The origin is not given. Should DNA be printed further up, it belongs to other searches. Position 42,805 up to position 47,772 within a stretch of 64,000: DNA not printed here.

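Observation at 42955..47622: About 1555-aa protein combining TPR, HD-GYP, GGDEF-like and a STAND-type P-loop NTPase with a long TPR tail and no recognisable DNA-binding output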

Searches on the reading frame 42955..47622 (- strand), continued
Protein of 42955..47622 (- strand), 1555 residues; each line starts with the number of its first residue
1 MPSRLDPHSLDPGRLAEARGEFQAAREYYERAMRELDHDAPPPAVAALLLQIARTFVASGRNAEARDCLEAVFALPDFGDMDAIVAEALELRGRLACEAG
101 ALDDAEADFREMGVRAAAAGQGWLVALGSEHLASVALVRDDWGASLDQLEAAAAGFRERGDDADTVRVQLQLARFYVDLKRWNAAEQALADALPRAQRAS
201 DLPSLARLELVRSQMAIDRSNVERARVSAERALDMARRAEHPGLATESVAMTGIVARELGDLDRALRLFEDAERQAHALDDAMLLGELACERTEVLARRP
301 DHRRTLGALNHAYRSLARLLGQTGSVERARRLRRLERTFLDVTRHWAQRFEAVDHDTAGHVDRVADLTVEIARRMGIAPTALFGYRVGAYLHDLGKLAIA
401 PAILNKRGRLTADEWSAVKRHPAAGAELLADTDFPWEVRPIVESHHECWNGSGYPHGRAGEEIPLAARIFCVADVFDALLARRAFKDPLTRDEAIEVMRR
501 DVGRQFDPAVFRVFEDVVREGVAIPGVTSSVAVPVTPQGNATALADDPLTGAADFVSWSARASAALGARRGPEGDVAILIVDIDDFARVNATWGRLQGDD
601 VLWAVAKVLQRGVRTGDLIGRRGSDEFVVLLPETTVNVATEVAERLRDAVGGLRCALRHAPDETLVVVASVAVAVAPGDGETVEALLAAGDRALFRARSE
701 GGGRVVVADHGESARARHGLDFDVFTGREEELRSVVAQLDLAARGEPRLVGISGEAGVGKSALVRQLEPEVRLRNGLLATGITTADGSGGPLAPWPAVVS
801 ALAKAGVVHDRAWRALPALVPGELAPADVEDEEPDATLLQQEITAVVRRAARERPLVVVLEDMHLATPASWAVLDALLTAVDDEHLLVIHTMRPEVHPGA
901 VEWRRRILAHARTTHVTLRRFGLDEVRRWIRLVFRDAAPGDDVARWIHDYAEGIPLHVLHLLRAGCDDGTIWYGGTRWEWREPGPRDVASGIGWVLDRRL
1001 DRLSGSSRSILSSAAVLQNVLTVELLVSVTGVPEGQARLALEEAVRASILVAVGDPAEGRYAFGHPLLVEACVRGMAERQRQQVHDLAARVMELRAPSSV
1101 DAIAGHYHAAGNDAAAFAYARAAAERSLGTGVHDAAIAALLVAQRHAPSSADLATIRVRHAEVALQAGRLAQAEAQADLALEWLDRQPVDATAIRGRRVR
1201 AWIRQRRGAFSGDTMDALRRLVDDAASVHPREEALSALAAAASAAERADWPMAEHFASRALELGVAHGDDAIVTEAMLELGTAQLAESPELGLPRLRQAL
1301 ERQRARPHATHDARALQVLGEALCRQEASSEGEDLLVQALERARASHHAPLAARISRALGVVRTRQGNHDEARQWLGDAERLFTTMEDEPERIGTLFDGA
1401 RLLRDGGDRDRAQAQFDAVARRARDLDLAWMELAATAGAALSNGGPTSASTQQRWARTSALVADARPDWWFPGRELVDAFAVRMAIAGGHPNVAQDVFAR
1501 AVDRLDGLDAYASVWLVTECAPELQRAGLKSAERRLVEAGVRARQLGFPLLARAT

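Call 14: find_encoding_contigs(protein=P0008, flank=10000, max_places=2)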
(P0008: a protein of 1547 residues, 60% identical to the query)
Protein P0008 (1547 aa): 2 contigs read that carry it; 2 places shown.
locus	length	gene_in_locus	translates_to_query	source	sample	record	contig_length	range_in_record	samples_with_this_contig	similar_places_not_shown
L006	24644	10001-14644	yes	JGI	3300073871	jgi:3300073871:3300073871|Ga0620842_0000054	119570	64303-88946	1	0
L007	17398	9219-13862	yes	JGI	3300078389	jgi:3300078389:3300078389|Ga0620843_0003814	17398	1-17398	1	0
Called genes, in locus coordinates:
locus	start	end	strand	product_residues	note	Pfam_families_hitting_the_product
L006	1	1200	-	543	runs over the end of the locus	-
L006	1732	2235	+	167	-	-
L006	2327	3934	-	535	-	PF04389:Peptidase_M28 (faint), PF01546:Peptidase_M20, PF07687:M20_dimer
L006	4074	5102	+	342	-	PF01370:Epimerase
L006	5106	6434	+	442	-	PF03219:TLC (faint)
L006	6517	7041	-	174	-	PF00300:His_Phos_1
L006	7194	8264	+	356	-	PF02630:SCO1-SenC, PF04314:LpqE-like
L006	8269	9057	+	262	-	PF09678:Caa3_CtaG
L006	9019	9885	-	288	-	PF01497:Peripla_BP_2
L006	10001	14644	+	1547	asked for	PF17874:TPR_MalT (faint), PF13487:HD_5, PF01966:HD, PF00990:GGDEF, PF13191:AAA_16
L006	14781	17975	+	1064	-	PF02012:BNR (faint), PF15902:Sortilin-Vps10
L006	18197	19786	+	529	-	PF13620:CarboxypepD_reg, PF07715:Plug (faint), PF13620:CarboxypepD_reg, PF13715:CarbopepD_reg_2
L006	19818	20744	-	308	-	PF00248:Aldo_ket_red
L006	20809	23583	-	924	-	PF12704:MacB_PCD, PF02687:FtsX, PF12704:MacB_PCD, PF02687:FtsX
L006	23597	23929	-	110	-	PF03551:PadR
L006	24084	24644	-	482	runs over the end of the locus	PF01435:Peptidase_M48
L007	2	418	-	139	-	?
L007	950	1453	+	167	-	-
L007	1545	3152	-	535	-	PF04389:Peptidase_M28 (faint), PF01546:Peptidase_M20, PF07687:M20_dimer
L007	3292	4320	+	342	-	PF01370:Epimerase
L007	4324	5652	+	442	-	PF03219:TLC (faint)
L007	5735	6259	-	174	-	PF00300:His_Phos_1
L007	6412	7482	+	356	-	PF02630:SCO1-SenC, PF04314:LpqE-like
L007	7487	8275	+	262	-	PF09678:Caa3_CtaG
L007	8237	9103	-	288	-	PF01497:Peripla_BP_2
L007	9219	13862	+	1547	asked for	PF17874:TPR_MalT (faint), PF13487:HD_5, PF01966:HD, PF00990:GGDEF, PF13191:AAA_16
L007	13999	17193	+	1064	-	PF02012:BNR (faint), PF15902:Sortilin-Vps10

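Call 15: find_encoding_contigs(protein=P0032, flank=10000, max_places=2)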
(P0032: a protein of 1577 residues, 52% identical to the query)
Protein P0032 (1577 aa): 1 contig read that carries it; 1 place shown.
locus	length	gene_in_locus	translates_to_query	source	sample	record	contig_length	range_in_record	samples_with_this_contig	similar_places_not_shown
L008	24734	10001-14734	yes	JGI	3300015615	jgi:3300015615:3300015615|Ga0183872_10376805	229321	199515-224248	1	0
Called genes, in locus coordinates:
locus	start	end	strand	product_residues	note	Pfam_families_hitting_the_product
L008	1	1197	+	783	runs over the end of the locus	PF19313:DUF5916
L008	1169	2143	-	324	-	PF00753:Lactamase_B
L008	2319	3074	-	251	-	PF01497:Peripla_BP_2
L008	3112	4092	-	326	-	PF19187:HTH_PafC, PF13280:WYL, PF25583:WCX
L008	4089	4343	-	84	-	PF25583:WCX (weak)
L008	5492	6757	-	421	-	PF07980:SusD_RagB (weak)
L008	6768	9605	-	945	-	PF13620:CarboxypepD_reg, PF13715:CarbopepD_reg_2, PF07715:Plug, PF00593:TonB_dep_Rec_b-barrel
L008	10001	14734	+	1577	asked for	PF13424:TPR_12 (faint), PF17874:TPR_MalT, PF01966:HD, PF13487:HD_5, PF00990:GGDEF, PF13191:AAA_16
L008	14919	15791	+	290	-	-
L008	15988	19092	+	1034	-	PF13620:CarboxypepD_reg, PF13715:CarbopepD_reg_2, PF07715:Plug, PF00593:TonB_dep_Rec_b-barrel, PF14905:OMP_b-brl_3 (weak)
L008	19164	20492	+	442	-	-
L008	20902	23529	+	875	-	PF25390:WD40_RLD, PF00415:RCC1, PF13540:RCC1_2 (weak), PF00415:RCC1 (weak), PF13540:RCC1_2 (weak), PF25390:WD40_RLD, PF13540:RCC1_2, PF02368:Big_2, +2 more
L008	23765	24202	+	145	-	-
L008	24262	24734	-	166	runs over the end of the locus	PF04403:PqiA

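Call 16: find_encoding_contigs(protein=P0063, flank=8000, max_places=1)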
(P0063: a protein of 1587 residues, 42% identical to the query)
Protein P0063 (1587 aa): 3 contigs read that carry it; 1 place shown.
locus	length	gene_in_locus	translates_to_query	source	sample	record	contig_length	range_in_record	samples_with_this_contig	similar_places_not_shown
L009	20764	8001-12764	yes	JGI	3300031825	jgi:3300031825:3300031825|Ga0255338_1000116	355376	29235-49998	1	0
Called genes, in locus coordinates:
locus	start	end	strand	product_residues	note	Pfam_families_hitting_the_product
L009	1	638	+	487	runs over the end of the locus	PF00324:AA_permease, PF13520:AA_permease_2, PF13906:AA_permease_C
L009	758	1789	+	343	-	PF00582:Usp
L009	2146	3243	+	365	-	PF07730:HisKA_3, PF13581:HATPase_c_2, PF02518:HATPase_c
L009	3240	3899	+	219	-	PF00072:Response_reg, PF08281:Sigma70_r4_2 (weak), PF00196:GerE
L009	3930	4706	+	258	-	PF02405:MlaE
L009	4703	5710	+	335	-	PF02470:MlaD, PF28544:Helical_needle (weak)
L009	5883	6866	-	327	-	PF00582:Usp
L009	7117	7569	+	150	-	PF12900:Pyridox_ox_2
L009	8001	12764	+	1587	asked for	PF13424:TPR_12 (faint), PF17874:TPR_MalT, PF01966:HD, PF13487:HD_5, PF00990:GGDEF, PF13191:AAA_16, PF13401:AAA_22 (weak)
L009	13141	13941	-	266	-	PF01209:Ubie_methyltran, PF13489:Methyltransf_23, PF01135:PCMT (weak), PF05175:MTS (weak), PF13847:Methyltransf_31, PF08241:Methyltransf_11, PF08242:Methyltransf_12, PF13649:Methyltransf_25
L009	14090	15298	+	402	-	PF00483:NTP_transferase, PF12804:NTP_transf_3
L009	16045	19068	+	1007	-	PF13620:CarboxypepD_reg, PF13715:CarbopepD_reg_2, PF07715:Plug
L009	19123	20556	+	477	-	PF07980:SusD_RagB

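Call 17: find_encoding_contigs(protein=P0095, flank=8000, max_places=1)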
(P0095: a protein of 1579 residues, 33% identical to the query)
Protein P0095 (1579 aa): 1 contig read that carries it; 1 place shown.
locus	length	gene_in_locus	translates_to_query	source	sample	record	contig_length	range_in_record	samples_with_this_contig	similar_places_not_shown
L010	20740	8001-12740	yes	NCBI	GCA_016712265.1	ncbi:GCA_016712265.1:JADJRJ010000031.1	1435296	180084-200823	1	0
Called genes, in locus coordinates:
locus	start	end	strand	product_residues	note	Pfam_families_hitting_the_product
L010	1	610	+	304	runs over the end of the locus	PF13490:zf-HC2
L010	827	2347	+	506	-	-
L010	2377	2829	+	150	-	PF01979:Amidohydro_1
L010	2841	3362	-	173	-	PF10604:Polyketide_cyc2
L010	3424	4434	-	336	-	PF03706:LPG_synthase_TM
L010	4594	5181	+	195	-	PF07638:Sigma70_ECF, PF04542:Sigma70_r2, PF08281:Sigma70_r4_2, PF04545:Sigma70_r4, PF22233:PhyR_sigma-like (weak)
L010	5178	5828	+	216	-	PF13490:zf-HC2 (weak)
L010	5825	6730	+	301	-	PF13349:DUF4097 (weak)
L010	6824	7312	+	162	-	-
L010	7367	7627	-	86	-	-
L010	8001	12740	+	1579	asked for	PF07719:TPR_2 (faint), PF13424:TPR_12, PF01966:HD, PF13487:HD_5, PF00990:GGDEF, PF13191:AAA_16, PF13401:AAA_22 (weak), PF13424:TPR_12 (weak), +2 more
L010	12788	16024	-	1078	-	PF00930:DPPIV_N (faint), PF26549:Tricorn_N, PF26550:Tricorn_2nd, PF07676:PD40, PF26549:Tricorn_N, PF07676:PD40 (weak), PF01979:Amidohydro_1, PF07969:Amidohydro_3 (weak)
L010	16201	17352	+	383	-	PF13469:Sulfotransfer_3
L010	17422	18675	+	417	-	PF00109:ketoacyl-synt, PF00108:Thiolase_N (faint), PF02801:Ketoacyl-synt_C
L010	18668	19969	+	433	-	PF00109:ketoacyl-synt, PF00108:Thiolase_N (faint), PF02801:Ketoacyl-synt_C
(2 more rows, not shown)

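Call 18: find_encoding_contigs(protein=P0087, flank=8000, max_places=1)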
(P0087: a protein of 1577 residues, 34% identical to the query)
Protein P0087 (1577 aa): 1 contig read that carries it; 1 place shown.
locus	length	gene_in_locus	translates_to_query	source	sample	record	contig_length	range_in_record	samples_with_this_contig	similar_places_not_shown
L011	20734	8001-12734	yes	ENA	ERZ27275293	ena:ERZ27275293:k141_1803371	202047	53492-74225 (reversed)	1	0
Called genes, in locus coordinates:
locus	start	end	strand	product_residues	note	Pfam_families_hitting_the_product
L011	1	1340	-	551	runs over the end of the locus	PF00496:SBP_bac_5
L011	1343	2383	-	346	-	PF04371:PAD_porph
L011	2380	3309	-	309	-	PF00795:CN_hydrolase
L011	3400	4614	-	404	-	PF13660:DUF4147, PF05161:MOFRL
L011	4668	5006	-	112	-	PF00578:AhpC-TSA, PF08534:Redoxin (weak)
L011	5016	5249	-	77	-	-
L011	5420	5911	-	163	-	-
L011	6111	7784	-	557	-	PF00496:SBP_bac_5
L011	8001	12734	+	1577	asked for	PF13424:TPR_12 (weak), PF17874:TPR_MalT (weak), PF13424:TPR_12 (weak), PF01966:HD, PF13487:HD_5, PF00990:GGDEF, PF13191:AAA_16, PF13424:TPR_12, +6 more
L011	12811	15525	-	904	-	PF00330:Aconitase, PF00694:Aconitase_C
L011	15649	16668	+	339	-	PF01546:Peptidase_M20, PF07687:M20_dimer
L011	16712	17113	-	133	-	PF00903:Glyoxalase (weak)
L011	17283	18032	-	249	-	PF20240:DUF6597, PF00165:HTH_AraC (faint), PF12833:HTH_18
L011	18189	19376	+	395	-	PF00266:Aminotran_5, PF22580:KYNU_C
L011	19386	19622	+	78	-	-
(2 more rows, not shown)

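Call 19: search_protein_families(library=padloc, proteins=[window:42955-47622:-], max_evalue=0.01)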
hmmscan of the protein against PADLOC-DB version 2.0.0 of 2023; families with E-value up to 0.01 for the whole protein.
window:42955-47622:- (1555 aa): 2 families
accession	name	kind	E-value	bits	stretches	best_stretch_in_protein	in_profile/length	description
PDLC01254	Cas3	-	0.0019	16.4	1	357-459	9-96/164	CAS-I; effector_G3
PDLC01169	TPR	-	0.0072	13.7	0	1248-1352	123-227/252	TPR repeats containing protein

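Call 38: search_solved_structures(query=window:42955-47622:-, max_evalue=0.001)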
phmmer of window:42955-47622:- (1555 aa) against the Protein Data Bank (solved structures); distinct sequences matched with E-value up to 0.001: 53.
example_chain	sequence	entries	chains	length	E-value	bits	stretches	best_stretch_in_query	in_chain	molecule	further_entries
5z7c_A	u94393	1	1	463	9.6e-37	129.3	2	349-513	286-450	3'3'-cGAMP-specific phosphodiesterase 3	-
4mcw_A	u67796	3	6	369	2.1e-27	98.3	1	323-514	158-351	Metal dependent phosphohydrolase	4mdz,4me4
4r8z_A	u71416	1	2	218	1.2e-23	85.9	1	377-517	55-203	Cyclic di-GMP phosphodiesterase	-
1w25_A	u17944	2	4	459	1e-19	72.8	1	573-706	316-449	STALKED-CELL DIFFERENTIATION CONTROLLING PROTEIN | RESPONSE REGULATOR PLED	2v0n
2wb4_A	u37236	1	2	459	1.1e-19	72.7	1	573-706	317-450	DIGUANYLATE CYCLASE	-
9g86_A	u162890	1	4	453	2.3e-19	71.7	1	573-706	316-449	Response regulator PleD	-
9g85_A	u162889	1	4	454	2.3e-19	71.7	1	573-706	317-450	Response regulator PleD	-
3icl_A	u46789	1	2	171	2.3e-18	68.4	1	548-702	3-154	EAL/GGDEF domain protein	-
5m3c_A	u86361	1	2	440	2.2e-17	65.1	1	546-769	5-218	Diguanylate cyclase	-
4zve_A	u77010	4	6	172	3e-17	64.7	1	575-706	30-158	Diguanylate cyclase DosC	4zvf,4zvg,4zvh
9t28_A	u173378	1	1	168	4.9e-17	63.9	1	573-705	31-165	diguanylate cyclase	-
5xgb_A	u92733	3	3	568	7.9e-17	63.3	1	546-709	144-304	Uncharacterized protein | Uncharacterized protein PA0861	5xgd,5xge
7e6g_A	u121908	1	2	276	8.8e-17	63.1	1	547-707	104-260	Putative GGDEF domain protein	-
3ign_A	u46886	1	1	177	2e-16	61.9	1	546-708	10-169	Diguanylate cyclase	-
3i5b_A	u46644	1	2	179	4.1e-16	60.9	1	573-706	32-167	WspR response regulator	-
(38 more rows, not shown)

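Call 56: search_solved_structures(query=A1, max_evalue=1)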
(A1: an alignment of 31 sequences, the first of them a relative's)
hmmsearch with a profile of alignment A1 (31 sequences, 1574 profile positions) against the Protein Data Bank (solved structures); distinct sequences matched with E-value up to 1: 273 (the best 60 are shown).
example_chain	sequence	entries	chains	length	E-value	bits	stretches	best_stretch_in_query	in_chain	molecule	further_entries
5z7c_A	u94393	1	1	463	6.9e-62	212.8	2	348-528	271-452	3'3'-cGAMP-specific phosphodiesterase 3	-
4mcw_A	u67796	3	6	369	8.4e-48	166.1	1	341-538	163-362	Metal dependent phosphohydrolase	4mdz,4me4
3ign_A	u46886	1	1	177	1.9e-43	151.6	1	556-726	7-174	Diguanylate cyclase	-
1w25_A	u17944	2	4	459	1.4e-42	148.8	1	550-724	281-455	STALKED-CELL DIFFERENTIATION CONTROLLING PROTEIN | RESPONSE REGULATOR PLED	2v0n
2wb4_A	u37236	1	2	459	1.9e-42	148.4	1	550-723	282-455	DIGUANYLATE CYCLASE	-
9g86_A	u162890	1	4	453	7.8e-42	146.3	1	550-719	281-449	Response regulator PleD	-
9g85_A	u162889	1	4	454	7.8e-42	146.3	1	550-719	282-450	Response regulator PleD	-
5euh_A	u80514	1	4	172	7.2e-40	139.8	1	558-727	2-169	Putative GGDEF domain membrane protein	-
4zve_A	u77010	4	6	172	7.6e-40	139.7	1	560-720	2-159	Diguanylate cyclase DosC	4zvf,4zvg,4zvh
4r8z_A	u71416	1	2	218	1.2e-39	139.1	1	402-539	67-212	Cyclic di-GMP phosphodiesterase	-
5xgb_A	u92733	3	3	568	1.4e-39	138.8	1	551-725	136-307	Uncharacterized protein | Uncharacterized protein PA0861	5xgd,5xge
3icl_A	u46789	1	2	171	5.3e-39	136.9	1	560-717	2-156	EAL/GGDEF domain protein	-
9t28_A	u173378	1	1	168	9.5e-39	136.1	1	558-719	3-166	diguanylate cyclase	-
5m3c_A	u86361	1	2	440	1.4e-38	135.5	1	558-748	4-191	Diguanylate cyclase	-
3i5c_A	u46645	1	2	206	1.7e-38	135.3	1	547-720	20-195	Fusion of General control protein GCN4 and WSPR response regulator protein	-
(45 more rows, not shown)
